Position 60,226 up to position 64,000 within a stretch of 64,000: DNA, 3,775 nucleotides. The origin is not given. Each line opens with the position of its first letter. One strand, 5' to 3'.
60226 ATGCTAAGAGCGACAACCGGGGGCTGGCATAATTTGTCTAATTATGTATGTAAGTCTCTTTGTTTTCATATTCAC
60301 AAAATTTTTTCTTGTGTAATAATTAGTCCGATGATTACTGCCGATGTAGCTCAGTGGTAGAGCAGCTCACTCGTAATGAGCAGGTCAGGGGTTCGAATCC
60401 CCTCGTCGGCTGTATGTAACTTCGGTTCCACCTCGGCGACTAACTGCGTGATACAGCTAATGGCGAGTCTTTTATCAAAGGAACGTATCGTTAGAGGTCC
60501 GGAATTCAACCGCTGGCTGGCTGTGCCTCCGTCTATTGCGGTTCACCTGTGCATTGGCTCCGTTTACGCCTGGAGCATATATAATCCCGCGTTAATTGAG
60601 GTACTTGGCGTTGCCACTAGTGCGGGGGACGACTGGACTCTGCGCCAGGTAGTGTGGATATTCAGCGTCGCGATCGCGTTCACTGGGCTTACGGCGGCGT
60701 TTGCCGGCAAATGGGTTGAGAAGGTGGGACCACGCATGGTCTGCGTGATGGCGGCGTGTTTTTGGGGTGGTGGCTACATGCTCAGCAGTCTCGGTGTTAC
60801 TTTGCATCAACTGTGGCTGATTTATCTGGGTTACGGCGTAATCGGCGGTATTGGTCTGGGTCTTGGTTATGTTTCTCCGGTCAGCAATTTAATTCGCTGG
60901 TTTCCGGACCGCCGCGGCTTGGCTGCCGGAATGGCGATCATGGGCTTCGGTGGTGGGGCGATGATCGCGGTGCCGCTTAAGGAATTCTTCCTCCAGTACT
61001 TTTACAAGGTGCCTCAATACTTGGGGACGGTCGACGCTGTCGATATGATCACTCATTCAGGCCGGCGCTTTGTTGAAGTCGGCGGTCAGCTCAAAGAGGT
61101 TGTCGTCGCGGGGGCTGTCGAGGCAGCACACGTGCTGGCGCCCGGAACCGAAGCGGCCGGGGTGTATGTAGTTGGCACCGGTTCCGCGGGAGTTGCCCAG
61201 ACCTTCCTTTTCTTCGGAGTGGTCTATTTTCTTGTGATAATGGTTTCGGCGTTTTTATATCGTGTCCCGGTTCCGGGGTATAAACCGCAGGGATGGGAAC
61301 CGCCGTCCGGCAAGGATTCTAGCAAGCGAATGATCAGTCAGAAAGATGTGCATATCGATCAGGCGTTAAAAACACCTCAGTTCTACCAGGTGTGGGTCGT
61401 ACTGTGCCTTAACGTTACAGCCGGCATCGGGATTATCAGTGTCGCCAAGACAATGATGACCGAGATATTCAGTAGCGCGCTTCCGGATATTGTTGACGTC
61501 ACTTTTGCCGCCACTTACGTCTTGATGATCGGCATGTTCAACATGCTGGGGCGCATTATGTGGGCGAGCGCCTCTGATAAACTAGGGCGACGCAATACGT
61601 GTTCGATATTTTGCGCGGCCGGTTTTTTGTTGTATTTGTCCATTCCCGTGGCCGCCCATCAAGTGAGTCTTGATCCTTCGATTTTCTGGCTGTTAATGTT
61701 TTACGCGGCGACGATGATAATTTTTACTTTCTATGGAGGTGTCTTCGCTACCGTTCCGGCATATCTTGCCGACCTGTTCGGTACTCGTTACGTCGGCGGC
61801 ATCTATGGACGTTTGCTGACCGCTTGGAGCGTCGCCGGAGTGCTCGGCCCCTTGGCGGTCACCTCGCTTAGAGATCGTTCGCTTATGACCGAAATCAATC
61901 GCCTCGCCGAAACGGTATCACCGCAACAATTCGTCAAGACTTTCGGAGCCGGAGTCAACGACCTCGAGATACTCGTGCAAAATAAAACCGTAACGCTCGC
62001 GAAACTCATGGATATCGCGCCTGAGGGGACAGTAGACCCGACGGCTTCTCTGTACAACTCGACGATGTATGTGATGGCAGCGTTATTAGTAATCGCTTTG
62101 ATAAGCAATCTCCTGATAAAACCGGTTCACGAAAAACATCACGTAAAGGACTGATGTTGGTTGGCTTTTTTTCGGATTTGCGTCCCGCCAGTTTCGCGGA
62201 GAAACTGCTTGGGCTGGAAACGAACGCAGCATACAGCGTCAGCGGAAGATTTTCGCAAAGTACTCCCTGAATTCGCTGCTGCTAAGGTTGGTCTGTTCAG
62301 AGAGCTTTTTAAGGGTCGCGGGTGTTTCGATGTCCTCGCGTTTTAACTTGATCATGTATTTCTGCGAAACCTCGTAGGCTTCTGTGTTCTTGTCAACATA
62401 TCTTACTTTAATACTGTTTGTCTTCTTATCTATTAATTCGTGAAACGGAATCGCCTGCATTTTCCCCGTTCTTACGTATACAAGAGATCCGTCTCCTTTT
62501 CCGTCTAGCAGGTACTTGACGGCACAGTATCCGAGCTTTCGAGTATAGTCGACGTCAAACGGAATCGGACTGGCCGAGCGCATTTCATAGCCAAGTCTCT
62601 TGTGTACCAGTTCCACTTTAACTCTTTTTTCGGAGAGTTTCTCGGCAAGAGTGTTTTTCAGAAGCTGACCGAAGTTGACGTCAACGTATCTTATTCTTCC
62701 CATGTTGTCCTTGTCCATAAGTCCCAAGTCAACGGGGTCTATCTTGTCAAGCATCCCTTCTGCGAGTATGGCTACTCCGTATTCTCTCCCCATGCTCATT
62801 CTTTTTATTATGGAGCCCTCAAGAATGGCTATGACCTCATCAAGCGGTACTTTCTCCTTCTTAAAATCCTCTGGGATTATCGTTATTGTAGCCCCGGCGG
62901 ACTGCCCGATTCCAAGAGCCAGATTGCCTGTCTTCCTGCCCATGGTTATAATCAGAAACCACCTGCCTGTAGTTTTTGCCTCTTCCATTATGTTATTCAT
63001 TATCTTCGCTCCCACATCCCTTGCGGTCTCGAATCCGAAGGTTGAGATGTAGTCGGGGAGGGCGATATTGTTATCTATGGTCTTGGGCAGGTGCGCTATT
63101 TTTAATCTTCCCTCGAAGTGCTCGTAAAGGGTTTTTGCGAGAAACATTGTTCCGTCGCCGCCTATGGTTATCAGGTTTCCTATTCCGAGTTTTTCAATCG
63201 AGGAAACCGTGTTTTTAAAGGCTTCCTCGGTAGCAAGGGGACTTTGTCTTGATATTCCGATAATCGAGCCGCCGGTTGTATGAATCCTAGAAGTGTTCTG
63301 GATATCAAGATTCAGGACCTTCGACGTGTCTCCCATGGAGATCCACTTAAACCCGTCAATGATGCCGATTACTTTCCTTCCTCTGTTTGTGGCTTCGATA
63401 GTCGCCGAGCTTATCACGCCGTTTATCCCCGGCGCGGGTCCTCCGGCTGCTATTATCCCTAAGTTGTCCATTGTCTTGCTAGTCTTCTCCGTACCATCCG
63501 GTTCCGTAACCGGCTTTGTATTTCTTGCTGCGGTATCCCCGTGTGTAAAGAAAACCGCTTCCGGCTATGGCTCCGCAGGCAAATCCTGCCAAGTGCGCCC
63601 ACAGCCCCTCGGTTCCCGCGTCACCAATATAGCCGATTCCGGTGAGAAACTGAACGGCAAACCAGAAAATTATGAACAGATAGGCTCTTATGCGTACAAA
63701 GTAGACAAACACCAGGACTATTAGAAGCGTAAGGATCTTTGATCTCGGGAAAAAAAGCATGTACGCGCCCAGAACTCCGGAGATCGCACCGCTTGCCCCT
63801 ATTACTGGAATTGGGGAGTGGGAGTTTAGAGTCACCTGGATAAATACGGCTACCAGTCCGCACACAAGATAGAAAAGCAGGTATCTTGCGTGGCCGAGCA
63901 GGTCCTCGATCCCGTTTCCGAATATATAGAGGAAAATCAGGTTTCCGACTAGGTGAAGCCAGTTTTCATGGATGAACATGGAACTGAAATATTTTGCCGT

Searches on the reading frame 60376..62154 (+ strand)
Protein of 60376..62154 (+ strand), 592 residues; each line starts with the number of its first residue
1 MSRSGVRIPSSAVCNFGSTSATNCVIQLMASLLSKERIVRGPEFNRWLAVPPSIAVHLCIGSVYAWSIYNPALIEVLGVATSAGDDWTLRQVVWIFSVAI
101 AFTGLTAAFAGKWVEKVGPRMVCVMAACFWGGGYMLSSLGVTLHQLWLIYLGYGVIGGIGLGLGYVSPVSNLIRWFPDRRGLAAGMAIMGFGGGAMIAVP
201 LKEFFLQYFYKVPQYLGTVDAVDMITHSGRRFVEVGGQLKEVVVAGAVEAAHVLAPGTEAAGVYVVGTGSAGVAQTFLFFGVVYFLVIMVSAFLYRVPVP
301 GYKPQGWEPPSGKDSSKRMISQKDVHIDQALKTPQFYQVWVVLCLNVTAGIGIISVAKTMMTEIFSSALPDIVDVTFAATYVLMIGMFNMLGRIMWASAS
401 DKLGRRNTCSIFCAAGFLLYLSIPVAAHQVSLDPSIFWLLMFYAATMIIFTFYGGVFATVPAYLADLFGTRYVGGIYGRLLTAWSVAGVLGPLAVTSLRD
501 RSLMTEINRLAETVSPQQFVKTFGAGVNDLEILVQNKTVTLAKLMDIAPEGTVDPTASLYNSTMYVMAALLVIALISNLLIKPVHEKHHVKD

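Call 80: search_protein_families(library=pfam, proteins=[window:60376-62154:+], max_evalue=0.00001)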
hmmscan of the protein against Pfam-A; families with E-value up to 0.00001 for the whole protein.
window:60376-62154:+ (592 aa): 1 family
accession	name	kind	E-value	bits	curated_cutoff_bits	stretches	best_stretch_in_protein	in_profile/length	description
PF07690.21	MFS_1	-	2.2e-29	102.9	33.4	2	270-492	147-347/347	Major Facilitator Superfamily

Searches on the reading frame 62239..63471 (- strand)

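Call 80: search_protein_families(library=pfam, proteins=[window:62239-63471:-], max_evalue=0.00001)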
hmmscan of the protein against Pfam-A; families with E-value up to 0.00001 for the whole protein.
window:62239-63471:- (410 aa): 1 family
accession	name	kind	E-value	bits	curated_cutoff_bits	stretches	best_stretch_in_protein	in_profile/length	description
PF00365.25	PFK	-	3.4e-52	178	30.9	1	4-320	2-276/277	Phosphofructokinase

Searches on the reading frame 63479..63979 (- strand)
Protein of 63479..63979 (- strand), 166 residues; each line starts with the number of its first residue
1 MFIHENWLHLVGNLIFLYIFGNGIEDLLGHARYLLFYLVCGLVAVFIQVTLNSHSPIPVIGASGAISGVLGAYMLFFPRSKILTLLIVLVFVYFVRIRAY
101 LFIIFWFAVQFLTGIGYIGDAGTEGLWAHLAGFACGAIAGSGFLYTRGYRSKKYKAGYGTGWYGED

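Call 80: search_protein_families(library=pfam, proteins=[window:63479-63979:-], max_evalue=0.00001)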
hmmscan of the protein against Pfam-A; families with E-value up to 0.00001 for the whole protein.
window:63479-63979:- (166 aa): 1 family
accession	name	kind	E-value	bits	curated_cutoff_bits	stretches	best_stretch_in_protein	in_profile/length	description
PF01694.28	Rhomboid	-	1.3e-24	87.5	22.6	1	1-142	11-139/143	Rhomboid domain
